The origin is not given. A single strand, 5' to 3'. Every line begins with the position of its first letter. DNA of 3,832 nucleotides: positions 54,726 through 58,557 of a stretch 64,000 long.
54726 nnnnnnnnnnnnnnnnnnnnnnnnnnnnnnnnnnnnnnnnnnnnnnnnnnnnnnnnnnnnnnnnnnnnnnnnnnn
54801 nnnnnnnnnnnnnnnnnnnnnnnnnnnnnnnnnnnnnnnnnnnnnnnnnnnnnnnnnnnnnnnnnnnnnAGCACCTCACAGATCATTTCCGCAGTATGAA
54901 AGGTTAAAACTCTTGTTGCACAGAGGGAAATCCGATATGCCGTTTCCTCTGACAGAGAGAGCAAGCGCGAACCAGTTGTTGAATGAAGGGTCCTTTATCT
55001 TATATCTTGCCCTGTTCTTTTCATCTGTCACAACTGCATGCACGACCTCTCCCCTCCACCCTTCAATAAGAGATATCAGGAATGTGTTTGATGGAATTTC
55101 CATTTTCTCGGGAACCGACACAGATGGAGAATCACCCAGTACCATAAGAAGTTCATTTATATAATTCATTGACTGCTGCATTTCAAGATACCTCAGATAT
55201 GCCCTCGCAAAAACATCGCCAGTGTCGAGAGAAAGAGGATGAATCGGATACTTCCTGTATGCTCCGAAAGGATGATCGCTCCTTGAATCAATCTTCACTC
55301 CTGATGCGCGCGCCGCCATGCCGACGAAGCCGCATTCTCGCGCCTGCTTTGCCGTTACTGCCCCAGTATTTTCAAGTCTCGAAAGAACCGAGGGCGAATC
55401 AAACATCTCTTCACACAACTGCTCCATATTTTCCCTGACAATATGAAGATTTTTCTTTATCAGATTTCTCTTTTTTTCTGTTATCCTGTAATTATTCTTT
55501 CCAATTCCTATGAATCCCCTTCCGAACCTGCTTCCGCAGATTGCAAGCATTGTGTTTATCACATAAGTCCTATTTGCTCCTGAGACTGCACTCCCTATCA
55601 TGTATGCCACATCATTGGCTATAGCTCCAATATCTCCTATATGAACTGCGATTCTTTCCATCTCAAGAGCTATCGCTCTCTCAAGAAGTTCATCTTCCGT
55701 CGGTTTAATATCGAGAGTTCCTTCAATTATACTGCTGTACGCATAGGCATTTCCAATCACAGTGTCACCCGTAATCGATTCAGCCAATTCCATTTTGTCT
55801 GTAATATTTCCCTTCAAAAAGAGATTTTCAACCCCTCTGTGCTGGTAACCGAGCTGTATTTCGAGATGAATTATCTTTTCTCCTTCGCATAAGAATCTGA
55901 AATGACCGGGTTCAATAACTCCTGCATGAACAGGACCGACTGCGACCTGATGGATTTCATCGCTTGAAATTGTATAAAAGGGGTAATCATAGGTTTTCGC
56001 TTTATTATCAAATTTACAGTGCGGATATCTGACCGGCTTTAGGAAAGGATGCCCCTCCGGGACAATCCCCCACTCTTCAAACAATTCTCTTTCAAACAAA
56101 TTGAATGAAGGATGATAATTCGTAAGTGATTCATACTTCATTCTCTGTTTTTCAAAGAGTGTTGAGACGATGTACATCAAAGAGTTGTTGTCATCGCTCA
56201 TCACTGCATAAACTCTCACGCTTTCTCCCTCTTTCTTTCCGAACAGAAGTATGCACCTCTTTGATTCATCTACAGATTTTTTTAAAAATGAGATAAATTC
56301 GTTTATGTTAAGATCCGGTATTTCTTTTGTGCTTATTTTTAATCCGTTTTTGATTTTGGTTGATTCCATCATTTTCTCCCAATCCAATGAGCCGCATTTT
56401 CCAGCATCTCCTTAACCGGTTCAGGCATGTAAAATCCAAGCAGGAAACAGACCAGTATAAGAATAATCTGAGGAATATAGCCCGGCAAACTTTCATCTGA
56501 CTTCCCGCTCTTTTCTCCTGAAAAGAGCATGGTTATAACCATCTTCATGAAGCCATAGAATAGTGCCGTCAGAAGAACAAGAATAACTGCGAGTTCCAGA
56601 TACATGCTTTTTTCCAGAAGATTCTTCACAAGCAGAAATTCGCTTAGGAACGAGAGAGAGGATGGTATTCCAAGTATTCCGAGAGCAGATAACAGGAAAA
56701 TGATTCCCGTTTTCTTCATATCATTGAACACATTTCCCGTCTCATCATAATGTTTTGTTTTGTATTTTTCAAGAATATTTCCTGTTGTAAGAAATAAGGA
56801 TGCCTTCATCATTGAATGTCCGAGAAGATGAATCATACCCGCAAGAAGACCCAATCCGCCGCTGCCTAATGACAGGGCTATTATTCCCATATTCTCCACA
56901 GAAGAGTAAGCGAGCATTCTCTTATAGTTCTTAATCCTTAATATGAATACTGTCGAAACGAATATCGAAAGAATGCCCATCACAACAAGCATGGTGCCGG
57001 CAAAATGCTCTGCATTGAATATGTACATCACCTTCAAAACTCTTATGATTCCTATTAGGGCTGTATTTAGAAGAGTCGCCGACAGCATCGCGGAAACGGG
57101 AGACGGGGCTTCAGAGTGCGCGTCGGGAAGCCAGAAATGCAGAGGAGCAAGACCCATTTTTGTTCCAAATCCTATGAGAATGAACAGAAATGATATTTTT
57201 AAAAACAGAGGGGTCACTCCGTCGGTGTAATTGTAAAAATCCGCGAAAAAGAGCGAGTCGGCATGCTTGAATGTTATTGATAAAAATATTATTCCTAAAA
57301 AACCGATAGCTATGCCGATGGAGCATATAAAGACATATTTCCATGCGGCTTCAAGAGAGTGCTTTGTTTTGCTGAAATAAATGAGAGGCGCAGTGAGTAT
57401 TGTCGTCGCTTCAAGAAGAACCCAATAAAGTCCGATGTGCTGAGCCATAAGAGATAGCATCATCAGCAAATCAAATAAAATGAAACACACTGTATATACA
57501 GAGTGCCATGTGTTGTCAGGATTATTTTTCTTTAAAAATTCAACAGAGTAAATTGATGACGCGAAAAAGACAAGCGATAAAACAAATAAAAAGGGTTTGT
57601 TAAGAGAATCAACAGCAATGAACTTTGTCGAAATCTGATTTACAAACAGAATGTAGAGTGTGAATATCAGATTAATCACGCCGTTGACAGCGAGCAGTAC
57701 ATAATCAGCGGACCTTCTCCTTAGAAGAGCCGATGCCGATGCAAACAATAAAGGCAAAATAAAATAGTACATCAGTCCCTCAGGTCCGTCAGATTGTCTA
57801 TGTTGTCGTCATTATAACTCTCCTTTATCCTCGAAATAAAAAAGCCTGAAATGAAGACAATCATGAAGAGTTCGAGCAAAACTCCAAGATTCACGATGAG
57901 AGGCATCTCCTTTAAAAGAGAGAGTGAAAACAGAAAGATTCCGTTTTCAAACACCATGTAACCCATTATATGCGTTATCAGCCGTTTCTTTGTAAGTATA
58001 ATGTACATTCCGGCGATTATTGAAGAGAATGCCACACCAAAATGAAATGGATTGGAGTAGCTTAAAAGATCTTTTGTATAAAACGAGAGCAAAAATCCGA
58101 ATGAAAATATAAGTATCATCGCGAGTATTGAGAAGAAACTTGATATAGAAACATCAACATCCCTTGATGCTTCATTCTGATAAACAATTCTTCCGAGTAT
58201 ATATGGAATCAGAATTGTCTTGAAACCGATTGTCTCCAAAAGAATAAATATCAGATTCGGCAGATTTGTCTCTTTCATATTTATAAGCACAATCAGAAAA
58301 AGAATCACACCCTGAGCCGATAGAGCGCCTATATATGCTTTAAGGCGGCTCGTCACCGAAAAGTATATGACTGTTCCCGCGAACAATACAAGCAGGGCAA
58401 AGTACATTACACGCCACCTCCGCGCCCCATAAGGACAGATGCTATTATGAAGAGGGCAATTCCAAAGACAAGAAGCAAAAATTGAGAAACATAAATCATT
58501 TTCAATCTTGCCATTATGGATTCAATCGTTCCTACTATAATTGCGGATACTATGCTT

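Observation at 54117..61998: Hyf/Ehr-like six-subunit complex-I-type operon whose catalytic subunit has lost the NiFe ligands, headed by an HTH-PTS-EIIA regulator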

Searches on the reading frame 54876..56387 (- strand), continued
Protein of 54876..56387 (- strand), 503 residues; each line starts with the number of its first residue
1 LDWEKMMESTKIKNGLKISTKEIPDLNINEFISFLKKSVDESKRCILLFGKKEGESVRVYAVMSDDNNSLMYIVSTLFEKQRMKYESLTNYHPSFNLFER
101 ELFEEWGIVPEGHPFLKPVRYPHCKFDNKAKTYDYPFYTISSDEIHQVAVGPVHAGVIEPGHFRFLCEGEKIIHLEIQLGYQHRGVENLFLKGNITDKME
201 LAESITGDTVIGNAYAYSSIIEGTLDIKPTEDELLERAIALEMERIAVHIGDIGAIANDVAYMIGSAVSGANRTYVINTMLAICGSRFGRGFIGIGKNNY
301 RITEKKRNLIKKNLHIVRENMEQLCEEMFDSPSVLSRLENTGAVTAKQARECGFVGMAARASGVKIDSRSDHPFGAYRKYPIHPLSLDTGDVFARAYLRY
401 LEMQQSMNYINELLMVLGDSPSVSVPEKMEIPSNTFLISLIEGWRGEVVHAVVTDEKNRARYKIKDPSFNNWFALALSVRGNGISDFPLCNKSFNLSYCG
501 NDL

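Call 81: fold_search(model_id=the predicted structure, library=pdb)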
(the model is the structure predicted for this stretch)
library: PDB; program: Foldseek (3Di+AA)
matches with E <= 10: 810; with E <= 0.001: 212
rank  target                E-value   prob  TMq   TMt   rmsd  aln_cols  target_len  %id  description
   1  7z0s_E                8.6e-28  1.00  0.83  0.79   3.9       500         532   25  Structure of the Escherichia coli formate hydrogenlyase complex (anaerobic preparation, without formate dehydrogenase  (released 2022-09-28)
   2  7z84_C                1.4e-23  1.00  0.80  0.70   4.9       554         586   18  Complex I from E. coli, DDM/LMNG-purified, under Turnover at pH 8, Open-ready state (released 2022-09-21)
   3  7p7j_C                1.4e-23  1.00  0.82  0.71   4.5       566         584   18  Complex I from E. coli, DDM/LMNG-purified, with DQ, Open state (released 2022-09-21)
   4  7p63_C                1.4e-23  1.00  0.81  0.70   4.5       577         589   18  Complex I from E. coli, DDM/LMNG-purified, under Turnover at pH 6, Closed state (released 2022-09-21)
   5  7z7t_C                1.8e-23  1.00  0.81  0.70   5.8       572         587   18  Complex I from E. coli, LMNG-purified, under Turnover at pH 6, Open state (released 2022-09-21)
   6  7z7r_C                2.1e-23  1.00  0.80  0.70   5.0       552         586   18  Complex I from E. coli, LMNG-purified, Apo, Open-ready state (released 2022-09-21)
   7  7p7l_C                2.1e-23  1.00  0.80  0.70   4.9       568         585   18  Complex I from E. coli, DDM/LMNG-purified, with NADH and FMN, Open state (released 2022-09-21)
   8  7p7k_C                1.6e-22  1.00  0.80  0.71   4.5       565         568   18  Complex I from E. coli, DDM/LMNG-purified, with DQ, Resting state (released 2022-09-21)
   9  7z7v_C                4.1e-22  1.00  0.80  0.69   4.5       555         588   18  Complex I from E. coli, LMNG-purified, under Turnover at pH 6, Open-ready state (released 2022-09-21)
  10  7zci_C                4.7e-22  1.00  0.79  0.70   4.4       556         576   18  Complex I from E. coli, LMNG-purified, under Turnover at pH 6, Resting state (released 2022-09-21)
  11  7p69_C                7.0e-22  1.00  0.77  0.68   5.9       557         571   18  Complex I from E. coli, DDM/LMNG-purified, under Turnover at pH 6, Resting state (released 2022-09-21)
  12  7p7e_C                7.4e-22  1.00  0.76  0.68   4.7       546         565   18  Complex I from E. coli, DDM/LMNG-purified, Apo, Resting state (released 2022-09-21)
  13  7q5y_B                1.0e-21  1.00  0.81  0.70   4.7       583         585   17  Structure of NADH:ubichinon oxidoreductase (complex I) of the hyperthermophilic eubacterium Aquifex aeolicus (released 2022-11-16)
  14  7nz1_D                1.1e-21  1.00  0.78  0.69   6.3       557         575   18  Respiratory complex I from Escherichia coli - focused refinement of cytoplasmic arm (released 2021-08-18)
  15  7nyr_D                1.3e-21  1.00  0.81  0.70   3.8       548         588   18  Respiratory complex I from Escherichia coli - conformation 1 (released 2021-08-25)
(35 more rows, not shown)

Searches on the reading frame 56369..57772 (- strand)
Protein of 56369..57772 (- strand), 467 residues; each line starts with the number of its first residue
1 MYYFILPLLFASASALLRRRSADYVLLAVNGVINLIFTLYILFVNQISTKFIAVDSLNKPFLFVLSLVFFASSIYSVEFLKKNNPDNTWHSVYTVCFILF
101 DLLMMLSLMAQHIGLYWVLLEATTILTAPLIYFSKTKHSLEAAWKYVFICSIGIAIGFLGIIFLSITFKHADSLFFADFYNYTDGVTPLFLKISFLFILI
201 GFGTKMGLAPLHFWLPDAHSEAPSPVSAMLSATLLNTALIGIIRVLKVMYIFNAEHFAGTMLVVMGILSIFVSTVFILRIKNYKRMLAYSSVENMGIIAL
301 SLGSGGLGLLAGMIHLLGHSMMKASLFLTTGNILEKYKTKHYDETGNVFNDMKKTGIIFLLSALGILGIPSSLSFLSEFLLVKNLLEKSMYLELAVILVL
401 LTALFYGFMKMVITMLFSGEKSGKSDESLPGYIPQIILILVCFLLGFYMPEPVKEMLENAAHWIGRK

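Call 3: search_protein_families(library=pfam, proteins=[window:56369-57772:-], max_evalue=0.01)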
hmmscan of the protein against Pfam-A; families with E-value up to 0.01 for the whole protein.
window:56369-57772:- (467 aa): 1 family
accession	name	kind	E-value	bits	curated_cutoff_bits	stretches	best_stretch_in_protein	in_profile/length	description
PF00361.26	Proton_antipo_M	-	3.9e-46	158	21.5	1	111-396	2-286/294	NADH:quinone oxidoreductase/Mrp antiporter, TM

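Call 4: search_protein_families(library=ncbifam, proteins=[window:56369-57772:-], max_evalue=0.01)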
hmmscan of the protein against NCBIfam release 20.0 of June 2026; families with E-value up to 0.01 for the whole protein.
window:56369-57772:- (467 aa): 71 families (the best 25 are shown)
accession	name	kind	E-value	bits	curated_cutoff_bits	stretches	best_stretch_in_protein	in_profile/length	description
NF005044.0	PRK06458.1-4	equivalog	2.2e-95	320.5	610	1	47-462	63-492/531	hydrogenase 4 subunit F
NF005045.0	PRK06458.1-5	equivalog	6.3e-80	269.5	543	1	47-464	57-482/484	hydrogenase 4 subunit F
NF005041.0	PRK06458.1-1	equivalog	6.5e-75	253.1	951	1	48-461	66-491/526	hydrogenase 4 subunit F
NF005043.0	PRK06458.1-3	equivalog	4.8e-74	250.1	533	1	4-463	13-481/483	hydrogenase 4 subunit F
NF006427.0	PRK08676.1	equivalog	1.6e-70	238.4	511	1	26-461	29-480/486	hydrogenase membrane subunit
NF005042.0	PRK06458.1-2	equivalog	7.3e-69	233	437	1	29-445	31-430/439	hydrogenase 4 subunit F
NF005086.0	PRK06521.1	equivalog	5.5e-55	187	667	1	50-395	74-424/669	hydrogenase 4 subunit B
NF006241.0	PRK08377.1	equivalog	1.6e-47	162.7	645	1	54-462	76-475/494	NADH dehydrogenase subunit N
TIGR01972.1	NDH_I_M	subfamily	5.6e-46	157.2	263.8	1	42-461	63-479/486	NADH-quinone oxidoreductase subunit M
NF006240.0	PRK08376.1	subfamily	6e-43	147.5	662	1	53-461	87-504/521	putative monovalent cation/H+ antiporter subunit D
NF006418.0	PRK08667.1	equivalog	6e-42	144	794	1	41-404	60-427/644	hydrogenase membrane subunit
NF006419.0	PRK08668.1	equivalog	3e-38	132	617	1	40-460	55-477/613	NADH dehydrogenase subunit M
NF009305.0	PRK12662.1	equivalog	5.3e-38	131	700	1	53-448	73-475/492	putative monovalent cation/H+ antiporter subunit D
TIGR01770.1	NDH_I_N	subfamily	6e-37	127.7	332.6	1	15-447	21-463/472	NADH-quinone oxidoreductase subunit NuoN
NF005140.0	PRK06589.1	equivalog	8.7e-37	127.1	470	1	53-448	80-475/489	putative monovalent cation/H+ antiporter subunit D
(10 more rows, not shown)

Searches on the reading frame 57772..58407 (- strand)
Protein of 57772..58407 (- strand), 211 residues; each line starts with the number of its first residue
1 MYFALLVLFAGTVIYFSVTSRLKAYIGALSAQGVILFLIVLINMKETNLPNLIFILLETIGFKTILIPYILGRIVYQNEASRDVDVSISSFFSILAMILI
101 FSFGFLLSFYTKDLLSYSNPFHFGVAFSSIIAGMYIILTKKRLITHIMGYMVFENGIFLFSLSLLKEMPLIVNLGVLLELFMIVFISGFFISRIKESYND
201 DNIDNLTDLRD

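Call 3: search_protein_families(library=pfam, proteins=[window:57772-58407:-], max_evalue=0.01)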
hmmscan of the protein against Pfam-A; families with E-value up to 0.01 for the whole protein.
window:57772-58407:- (211 aa): 1 family
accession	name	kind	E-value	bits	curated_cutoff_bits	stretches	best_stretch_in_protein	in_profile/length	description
PF00420.29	Oxidored_q2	-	0.00042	20.4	26.1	1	125-209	5-93/95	NADH-ubiquinone/plastoquinone oxidoreductase chain 4L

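Call 4: search_protein_families(library=ncbifam, proteins=[window:57772-58407:-], max_evalue=0.01)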
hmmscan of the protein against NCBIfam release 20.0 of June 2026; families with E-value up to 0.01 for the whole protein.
window:57772-58407:- (211 aa): 3 families
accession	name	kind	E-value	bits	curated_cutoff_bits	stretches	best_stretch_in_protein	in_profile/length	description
NF008556.0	PRK11492.1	equivalog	1.3e-12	48.1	136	1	12-210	17-215/216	hydrogenase 4 membrane subunit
NF005621.0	PRK07375.1-6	equivalog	0.0035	17.2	126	1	124-163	12-51/120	putative monovalent cation/H+ antiporter subunit C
NF005624.0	PRK07375.2-3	equivalog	0.0082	16.3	95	1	130-164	15-49/105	cation:proton antiporter subunit C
